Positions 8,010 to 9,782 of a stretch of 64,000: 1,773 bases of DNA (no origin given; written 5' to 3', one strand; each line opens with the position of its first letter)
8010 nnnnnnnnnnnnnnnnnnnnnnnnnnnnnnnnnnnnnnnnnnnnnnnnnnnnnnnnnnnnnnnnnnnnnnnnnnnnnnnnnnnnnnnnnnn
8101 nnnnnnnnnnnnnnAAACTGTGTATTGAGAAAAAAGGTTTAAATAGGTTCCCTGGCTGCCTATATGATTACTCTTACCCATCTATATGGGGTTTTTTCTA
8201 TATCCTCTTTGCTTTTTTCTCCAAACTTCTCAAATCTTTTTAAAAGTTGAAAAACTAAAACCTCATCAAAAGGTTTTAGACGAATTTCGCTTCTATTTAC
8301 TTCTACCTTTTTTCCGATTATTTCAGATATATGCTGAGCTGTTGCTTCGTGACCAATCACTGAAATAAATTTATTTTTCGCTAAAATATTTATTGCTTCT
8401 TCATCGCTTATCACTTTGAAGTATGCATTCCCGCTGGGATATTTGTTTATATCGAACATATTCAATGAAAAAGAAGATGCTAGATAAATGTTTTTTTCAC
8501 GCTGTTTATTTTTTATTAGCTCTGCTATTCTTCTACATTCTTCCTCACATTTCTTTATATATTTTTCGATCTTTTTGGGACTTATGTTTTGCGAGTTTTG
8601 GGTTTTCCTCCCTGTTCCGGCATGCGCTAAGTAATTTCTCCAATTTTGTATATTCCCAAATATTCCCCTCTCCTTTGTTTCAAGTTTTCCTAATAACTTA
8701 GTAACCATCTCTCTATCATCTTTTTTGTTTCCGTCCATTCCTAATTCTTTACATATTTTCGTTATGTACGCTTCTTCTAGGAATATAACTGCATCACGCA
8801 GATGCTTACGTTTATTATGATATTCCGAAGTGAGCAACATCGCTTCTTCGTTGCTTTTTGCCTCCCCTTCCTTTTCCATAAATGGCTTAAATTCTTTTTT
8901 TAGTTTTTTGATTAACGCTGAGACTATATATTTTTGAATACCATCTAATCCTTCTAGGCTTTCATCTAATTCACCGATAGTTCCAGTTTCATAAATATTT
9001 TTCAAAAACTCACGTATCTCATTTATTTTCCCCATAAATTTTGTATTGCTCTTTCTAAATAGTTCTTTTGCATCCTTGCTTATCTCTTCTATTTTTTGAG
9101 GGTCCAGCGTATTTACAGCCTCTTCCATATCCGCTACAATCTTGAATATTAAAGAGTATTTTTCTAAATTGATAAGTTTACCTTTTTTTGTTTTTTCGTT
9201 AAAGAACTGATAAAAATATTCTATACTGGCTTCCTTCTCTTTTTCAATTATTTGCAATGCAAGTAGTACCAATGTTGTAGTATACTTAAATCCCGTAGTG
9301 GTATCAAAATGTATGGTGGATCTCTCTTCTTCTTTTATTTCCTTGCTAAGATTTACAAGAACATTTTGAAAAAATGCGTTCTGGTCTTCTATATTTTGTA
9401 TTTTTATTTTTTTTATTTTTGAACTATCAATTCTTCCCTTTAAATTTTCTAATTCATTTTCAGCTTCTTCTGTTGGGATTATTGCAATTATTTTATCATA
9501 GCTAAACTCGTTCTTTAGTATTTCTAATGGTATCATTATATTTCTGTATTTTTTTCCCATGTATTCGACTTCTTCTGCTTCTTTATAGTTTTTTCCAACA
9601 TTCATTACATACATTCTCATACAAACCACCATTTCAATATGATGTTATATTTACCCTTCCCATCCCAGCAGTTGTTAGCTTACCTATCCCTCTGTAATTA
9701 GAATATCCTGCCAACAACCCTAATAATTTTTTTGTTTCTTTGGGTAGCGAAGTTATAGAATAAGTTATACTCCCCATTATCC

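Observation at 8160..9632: Type III ancillary RNase that appears to be a Csx1/Csm6 (CARF-HEPN) fused to a C-terminal DUF1874/Crn2-like ring nuclease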

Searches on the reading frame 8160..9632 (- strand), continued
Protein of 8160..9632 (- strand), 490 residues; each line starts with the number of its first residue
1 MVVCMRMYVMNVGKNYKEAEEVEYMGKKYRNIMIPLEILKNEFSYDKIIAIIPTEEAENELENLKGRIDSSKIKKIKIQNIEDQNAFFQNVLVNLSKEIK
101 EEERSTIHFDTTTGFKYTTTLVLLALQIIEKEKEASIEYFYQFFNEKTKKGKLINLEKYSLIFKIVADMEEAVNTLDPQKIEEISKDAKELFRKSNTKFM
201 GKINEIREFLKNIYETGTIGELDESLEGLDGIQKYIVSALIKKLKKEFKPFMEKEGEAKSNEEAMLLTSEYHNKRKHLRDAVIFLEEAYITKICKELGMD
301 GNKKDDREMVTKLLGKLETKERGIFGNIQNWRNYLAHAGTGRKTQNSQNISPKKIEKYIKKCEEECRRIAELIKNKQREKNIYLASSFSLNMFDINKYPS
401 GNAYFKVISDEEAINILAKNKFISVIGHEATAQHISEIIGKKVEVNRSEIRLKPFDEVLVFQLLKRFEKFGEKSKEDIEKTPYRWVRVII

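Call 86: find_encoding_contigs(protein=P0069, flank=10000, max_places=2)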
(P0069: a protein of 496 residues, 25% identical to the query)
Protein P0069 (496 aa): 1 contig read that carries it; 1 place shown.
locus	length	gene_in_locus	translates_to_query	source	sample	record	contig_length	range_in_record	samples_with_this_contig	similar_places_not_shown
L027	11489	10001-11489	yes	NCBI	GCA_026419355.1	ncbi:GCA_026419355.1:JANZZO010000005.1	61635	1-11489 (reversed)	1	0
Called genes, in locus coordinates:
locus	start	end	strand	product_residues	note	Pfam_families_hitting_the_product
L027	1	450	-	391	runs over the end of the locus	PF13506:Glyco_transf_21, PF00535:Glycos_transf_2, PF10111:Glyco_tranf_2_2 (weak), PF13641:Glyco_tranf_2_3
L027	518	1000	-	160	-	PF06725:3D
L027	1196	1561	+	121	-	PF07238:PilZ (weak)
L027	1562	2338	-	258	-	-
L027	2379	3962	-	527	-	PF03065:Glyco_hydro_57, PF09210:BE_C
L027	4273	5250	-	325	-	PF16258:DUF4912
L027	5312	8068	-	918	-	PF00330:Aconitase, PF00694:Aconitase_C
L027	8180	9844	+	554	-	PF25323:6TM_PilS (weak), PF00989:PAS, PF08448:PAS_4 (weak), PF13426:PAS_9, PF00512:HisKA, PF02518:HATPase_c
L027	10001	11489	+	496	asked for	PF27248:MJ1674_2nd, PF08960:STIV_B116-like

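Call 90: list_cluster_members(proteins=[L026:3722-4603:-, L026:1126-2676:+, L026:7191-8369:-, L026:5167-5814:+, L026:2624-3487:+])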
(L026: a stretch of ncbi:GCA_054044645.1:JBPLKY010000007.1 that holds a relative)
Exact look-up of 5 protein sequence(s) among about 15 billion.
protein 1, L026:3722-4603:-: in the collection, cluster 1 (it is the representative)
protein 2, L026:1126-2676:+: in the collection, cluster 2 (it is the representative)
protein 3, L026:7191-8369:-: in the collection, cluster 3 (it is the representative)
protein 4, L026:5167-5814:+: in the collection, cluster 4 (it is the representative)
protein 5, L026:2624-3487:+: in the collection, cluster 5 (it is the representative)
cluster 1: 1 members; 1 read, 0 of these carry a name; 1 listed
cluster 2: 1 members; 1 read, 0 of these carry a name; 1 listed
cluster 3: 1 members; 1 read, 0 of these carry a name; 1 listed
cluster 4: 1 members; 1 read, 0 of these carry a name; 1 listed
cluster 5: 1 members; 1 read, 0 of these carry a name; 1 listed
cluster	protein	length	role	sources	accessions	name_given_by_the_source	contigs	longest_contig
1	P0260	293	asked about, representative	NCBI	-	-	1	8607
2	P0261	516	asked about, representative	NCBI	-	-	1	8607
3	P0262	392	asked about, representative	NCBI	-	-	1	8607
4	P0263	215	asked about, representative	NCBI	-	-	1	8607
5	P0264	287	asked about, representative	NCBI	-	-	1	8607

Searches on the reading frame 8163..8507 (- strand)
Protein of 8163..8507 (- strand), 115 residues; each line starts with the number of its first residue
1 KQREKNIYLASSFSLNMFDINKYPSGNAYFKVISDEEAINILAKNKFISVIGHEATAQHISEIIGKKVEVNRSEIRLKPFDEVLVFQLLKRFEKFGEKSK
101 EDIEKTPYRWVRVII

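Call 31: search_solved_structures(query=A2, max_evalue=0.01, show_alignments=5)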
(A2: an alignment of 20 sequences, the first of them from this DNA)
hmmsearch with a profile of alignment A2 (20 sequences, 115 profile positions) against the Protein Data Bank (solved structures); distinct sequences matched with E-value up to 0.01: 8.
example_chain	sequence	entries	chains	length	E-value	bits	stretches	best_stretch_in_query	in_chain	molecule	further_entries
2x4i_A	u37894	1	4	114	2.3e-29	104.7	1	4-112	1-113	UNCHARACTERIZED PROTEIN 114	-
2j6b_A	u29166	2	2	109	1.4e-28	102.2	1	6-112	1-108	AFV3-109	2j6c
6scf_A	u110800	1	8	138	2e-27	98.4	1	4-112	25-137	Uncharacterized protein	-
2j85_A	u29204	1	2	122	1.6e-25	92.3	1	5-111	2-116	STIV B116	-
8y7f_A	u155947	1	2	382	2.9e-16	62.5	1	4-103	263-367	CRISPR-associated protein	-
8y6z_B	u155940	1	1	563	4.8e-16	61.8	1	4-103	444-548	CRISPR-associated protein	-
8y7g_A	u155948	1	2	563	5.7e-14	55.1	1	4-103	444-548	CRISPR-associated protein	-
8vd6_A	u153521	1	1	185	5.2e-05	26.2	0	23-66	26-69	CAP REPEAT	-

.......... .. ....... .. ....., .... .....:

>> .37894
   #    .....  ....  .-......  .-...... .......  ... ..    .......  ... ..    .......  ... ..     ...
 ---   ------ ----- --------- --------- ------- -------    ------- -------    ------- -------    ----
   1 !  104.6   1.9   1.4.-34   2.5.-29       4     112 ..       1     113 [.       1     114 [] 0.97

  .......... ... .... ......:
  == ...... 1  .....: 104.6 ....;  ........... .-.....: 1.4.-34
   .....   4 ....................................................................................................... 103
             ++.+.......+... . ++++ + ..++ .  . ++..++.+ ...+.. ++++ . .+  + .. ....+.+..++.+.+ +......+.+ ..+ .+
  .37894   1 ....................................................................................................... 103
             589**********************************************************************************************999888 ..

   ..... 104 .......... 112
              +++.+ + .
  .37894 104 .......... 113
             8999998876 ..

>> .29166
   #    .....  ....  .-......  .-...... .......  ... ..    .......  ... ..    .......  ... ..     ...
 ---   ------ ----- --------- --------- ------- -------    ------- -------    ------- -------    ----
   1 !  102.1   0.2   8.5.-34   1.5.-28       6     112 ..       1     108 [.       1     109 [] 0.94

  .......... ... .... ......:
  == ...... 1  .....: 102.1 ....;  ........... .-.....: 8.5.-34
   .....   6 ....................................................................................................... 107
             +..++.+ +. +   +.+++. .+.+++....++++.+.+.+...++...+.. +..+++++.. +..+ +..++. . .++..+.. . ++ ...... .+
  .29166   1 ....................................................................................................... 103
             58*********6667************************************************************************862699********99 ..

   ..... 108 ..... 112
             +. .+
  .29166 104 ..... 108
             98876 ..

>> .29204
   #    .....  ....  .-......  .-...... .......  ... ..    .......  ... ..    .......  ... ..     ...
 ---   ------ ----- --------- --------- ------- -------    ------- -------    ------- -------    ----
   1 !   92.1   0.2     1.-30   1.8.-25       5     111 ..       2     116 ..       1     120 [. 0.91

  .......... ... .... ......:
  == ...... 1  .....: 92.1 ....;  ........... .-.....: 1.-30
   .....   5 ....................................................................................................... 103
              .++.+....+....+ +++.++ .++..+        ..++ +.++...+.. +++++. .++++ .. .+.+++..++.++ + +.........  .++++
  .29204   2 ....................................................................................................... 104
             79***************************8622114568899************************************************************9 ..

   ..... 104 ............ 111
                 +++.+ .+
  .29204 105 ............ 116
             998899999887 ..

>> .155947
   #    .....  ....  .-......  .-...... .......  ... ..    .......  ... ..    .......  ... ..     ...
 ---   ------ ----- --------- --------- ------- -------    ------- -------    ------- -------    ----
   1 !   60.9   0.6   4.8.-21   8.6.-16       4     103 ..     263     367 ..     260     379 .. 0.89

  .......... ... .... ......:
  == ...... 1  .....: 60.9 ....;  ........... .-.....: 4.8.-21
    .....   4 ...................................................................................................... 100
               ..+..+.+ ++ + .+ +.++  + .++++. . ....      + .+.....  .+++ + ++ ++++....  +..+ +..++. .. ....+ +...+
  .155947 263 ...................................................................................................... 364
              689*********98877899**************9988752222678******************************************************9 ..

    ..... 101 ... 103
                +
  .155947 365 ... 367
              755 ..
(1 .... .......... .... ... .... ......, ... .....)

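Call 32: find_homologous_proteins(query=A2, max_evalue=0.001)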
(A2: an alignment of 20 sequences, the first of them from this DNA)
Query A2 (20 sequences) (115 aa, profile of the alignment): 108 proteins with E <= 0.001 among 2583 candidates.
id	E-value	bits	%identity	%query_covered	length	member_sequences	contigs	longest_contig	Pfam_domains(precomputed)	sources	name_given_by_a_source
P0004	4.9e-41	157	45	94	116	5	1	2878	PF08960.17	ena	-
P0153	5.0e-40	154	37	91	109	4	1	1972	PF08960.17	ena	-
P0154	4.2e-38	147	41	96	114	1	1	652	PF08960.17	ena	-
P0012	7.0e-38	147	36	93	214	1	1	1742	PF08960.17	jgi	jgi:hypothetical protein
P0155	1.0e-36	143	42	95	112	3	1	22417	PF08960.17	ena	-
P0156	1.9e-35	139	42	84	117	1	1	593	PF08960.17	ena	-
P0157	2.7e-35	138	42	93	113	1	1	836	PF08960.17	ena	-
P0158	3.9e-35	138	40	87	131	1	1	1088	PF08960.17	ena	-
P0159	2.2e-34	135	40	93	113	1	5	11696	PF08960.17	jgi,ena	-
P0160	5.6e-34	134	42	90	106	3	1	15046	PF08960.17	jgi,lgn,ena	-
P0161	1.9e-33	132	40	91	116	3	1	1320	PF08960.17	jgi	jgi:hypothetical protein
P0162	2.1e-33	132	35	90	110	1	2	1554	PF08960.17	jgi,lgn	-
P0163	3.4e-33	132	38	93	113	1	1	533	PF08960.17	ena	-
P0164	9.4e-32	127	36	91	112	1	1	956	PF08960.17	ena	-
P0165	2.3e-31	126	36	91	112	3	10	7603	PF08960.17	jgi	-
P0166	4.3e-31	125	51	71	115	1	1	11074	PF08960.17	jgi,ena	-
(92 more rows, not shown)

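Call 43: find_related_loci(query=A4, collection=genome_contigs, flank=6000)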
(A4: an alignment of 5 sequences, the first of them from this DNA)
Query A4 (115 aa) in genome_contigs; peptide patterns used: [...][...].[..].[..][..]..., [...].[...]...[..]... (x = any residue, [..] = any of these).
147 stretches matched a pattern; 19 encode a relative of the query (tblastn E <= 1e-3); 19 distinct loci.
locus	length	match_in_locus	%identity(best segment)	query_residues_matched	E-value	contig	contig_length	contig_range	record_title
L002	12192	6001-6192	45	30-93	1e-11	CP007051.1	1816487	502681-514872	Desulfurella acetivorans A63, complete genome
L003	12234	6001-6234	36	33-110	9e-11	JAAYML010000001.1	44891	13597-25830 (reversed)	MAG: Candidatus Epulonipiscium sp. isolate AS20ysBPTH_2 709_AS20, whole genome shotgun sequence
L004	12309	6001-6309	32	9-110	2e-10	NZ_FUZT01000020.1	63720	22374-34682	Maledivibacter halophilus strain M1, whole genome shotgun sequence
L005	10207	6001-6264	36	25-110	4e-10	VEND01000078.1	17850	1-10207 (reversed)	MAG: Bacillota bacterium isolate MES16 c_000000000687, whole genome shotgun sequence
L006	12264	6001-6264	35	25-110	4e-10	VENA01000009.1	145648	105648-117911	MAG: Bacillota bacterium isolate MES13 c_000000000131, whole genome shotgun sequence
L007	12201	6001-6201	31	42-108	5e-10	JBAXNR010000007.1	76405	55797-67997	MAG: Methylococcales bacterium isolate ELA484 MAG484_7, whole genome shotgun sequence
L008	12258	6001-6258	34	27-110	5e-10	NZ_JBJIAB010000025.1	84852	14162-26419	Candidatus Clostridium helianthi isolate WILCCON 0112 NODE_25_length_84852_cov_141.772751, whole genome shotgun sequence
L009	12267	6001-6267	33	24-110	5e-9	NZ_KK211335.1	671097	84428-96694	Clostridium beijerinckii HUN142 T483DRAFT_scaffold00001.1, whole genome shotgun sequence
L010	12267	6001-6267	31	24-110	5e-9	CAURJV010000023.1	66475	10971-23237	MAG TPA_asm: uncultured Clostridium sp. isolate ERR9968982_bin.17_MetaWRAP_v1.3_MAG genome assembly, contig: ERZ21616089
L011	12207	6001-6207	36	42-110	8e-9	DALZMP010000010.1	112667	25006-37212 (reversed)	MAG TPA_asm: Sedimentibacter sp. isolate CTOTU47533 NODE_38_length_112743_cov_9.343648, whole genome shotgun sequence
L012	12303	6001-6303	27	9-108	3e-8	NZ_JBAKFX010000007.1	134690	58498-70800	Dethiothermospora halolimnae strain SD1 NODE_7_length_134690_cov_216.008286, whole genome shotgun sequence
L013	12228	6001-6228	36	33-108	2e-8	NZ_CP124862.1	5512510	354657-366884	Petroclostridium sp. X23 chromosome, complete genome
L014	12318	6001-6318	24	6-110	3e-8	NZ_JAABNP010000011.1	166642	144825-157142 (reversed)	Clostridium sp. C2-6-12 NODE_11_length_166642_cov_292.472066, whole genome shotgun sequence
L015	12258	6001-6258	29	27-110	3e-8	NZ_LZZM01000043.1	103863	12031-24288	Clostridium puniceum strain DSM 2619 CLPUN_contig000043, whole genome shotgun sequence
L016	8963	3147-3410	28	25-110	5e-7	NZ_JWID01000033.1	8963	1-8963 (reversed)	Defluviitalea phaphyphila strain Alg1 scaffold33, whole genome shotgun sequence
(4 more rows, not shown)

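Call 56: find_encoding_contigs(protein=P0166, flank=6000, max_places=2)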
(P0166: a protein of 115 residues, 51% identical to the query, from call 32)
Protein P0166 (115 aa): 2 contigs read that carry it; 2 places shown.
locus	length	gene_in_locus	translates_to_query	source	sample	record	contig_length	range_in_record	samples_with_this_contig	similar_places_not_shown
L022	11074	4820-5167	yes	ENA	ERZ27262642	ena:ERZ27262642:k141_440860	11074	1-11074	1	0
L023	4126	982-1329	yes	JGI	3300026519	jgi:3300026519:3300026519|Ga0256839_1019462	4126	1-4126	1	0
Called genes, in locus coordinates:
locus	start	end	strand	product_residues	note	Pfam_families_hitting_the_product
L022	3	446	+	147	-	?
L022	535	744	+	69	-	-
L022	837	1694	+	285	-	-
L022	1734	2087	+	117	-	-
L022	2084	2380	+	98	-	-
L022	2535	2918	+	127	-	-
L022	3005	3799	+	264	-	PF02195:ParB_N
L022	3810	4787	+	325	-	PF12705:PDDEXK_1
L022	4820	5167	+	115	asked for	PF08960:STIV_B116-like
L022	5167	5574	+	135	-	-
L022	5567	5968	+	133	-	-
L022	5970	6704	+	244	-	PF13479:AAA_24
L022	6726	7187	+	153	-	-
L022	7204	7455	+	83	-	-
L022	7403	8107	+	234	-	PF08761:dUTPase_2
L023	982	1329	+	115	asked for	PF08960:STIV_B116-like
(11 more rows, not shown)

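Call 57: find_encoding_contigs(protein=P0155, flank=8000, max_places=2)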
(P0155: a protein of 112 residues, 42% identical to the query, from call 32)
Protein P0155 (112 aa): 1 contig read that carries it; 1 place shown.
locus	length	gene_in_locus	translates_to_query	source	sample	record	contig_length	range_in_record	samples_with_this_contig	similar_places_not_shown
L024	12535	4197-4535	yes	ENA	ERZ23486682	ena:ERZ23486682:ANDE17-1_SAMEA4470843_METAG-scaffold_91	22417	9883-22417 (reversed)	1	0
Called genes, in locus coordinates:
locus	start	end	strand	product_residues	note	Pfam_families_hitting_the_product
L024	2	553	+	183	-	?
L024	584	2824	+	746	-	PF03104:DNA_pol_B_exo1, PF03175:DNA_pol_B_2 (faint), PF00136:DNA_pol_B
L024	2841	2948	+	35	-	-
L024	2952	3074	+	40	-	-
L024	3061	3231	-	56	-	-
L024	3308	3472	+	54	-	-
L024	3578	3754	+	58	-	-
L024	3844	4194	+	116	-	-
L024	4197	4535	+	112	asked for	PF08960:STIV_B116-like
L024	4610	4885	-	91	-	-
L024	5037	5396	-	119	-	-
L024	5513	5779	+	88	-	-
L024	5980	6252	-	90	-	-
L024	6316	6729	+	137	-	-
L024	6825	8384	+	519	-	-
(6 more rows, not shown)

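Call 78: search_protein_families(library=phrogs, proteins=[window:8163-8507:-], max_evalue=0.001)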
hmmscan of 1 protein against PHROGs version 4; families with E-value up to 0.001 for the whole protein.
seq(115 aa): 1 family
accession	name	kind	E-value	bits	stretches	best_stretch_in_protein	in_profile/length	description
phrog_5063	-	unknown function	4.8e-20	72.7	1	7-108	3-101/111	-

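Call 79: search_dna_similar(query=window:8163-8507:-, collection=phages, mode=protein, max_rows=15)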
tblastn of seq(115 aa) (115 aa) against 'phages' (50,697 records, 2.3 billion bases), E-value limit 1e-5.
Records with a match: 23; places in all: 23; records where one place covers at least 80% of the query: 10.
Best place of each record, by identity: <60% 23.
By first word of the organism name: Betalipothrixvirus 10; Sulfolobus 6; Sulfolobales 2; Stygiolobus 2; Thermoanaerobacterium 2; Fusobacterium 1.
By host as written in the record: - 9; Sulfolobus islandicus 4; Acidianus convivator 3; Acidianus uzoniensis 2; Thermoanaerobacterium saccharolyticum JW/SL-YS485 2; Sulfolobus islandicus KVEM10H3 1; Sulfolobus islandicus LAL14/1 1; Fusobacterium sp. 1.
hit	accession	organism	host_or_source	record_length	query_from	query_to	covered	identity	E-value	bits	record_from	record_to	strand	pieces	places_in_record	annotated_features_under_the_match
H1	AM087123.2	Betalipothrixvirus puteoliense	-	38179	3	111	95%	34.7%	1e-6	51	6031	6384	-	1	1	conserved hypothetical protein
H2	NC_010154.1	Betalipothrixvirus puteoliense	Acidianus convivator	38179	3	111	95%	34.7%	1e-6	51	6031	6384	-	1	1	DNA binding protein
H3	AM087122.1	Betalipothrixvirus pezzuloense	-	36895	3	111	95%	33.9%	2e-8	56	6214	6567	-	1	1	conserved hypothetical protein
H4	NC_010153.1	Betalipothrixvirus pezzuloense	Acidianus convivator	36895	3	111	95%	33.9%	2e-8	56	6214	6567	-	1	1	DNA binding protein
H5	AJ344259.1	Sulfolobus islandicus rod-shaped virus 2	Sulfolobus islandicus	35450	7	105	86%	36.4%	2e-7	53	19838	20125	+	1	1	hypothetical protein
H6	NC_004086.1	Sulfolobus islandicus rod-shaped virus 2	Sulfolobus islandicus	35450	7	105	86%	36.4%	2e-7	53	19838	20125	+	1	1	DUF1874 domain-containing protein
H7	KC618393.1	Sulfolobales Mexican fusellovirus 1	hot springs at Los Azufres National Park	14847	4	115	97%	31.9%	3e-7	53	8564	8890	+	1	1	hypothetical protein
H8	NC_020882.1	Sulfolobales Mexican fusellovirus 1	hot springs at Los Azufres National Park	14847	4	115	97%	31.9%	3e-7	53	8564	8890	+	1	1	hypothetical protein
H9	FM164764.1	Stygiolobus rod-shaped virus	-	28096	7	94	77%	39.8%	1e-7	54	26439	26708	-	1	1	hypothetical protein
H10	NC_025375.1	Stygiolobus rod-shaped virus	-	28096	7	94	77%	39.8%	1e-7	54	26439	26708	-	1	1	hypothetical protein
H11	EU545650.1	Betalipothrixvirus uzonense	Acidianus uzoniensis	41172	4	111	94%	31.4%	7e-6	49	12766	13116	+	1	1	hypothetical protein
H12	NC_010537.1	Betalipothrixvirus uzonense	Acidianus uzoniensis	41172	4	111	94%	31.4%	7e-6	49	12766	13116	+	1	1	hypothetical protein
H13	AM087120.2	Betalipothrixvirus acidiani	-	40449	31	111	70%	38.6%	2e-8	56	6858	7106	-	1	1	conserved hypothetical protein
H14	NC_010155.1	Betalipothrixvirus acidiani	-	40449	31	111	70%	38.6%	2e-8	56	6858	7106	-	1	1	hypothetical protein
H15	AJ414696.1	Sulfolobus islandicus rod-shaped virus 1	Sulfolobus islandicus KVEM10H3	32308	7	94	77%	35.2%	2e-6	50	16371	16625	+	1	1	hypothetical protein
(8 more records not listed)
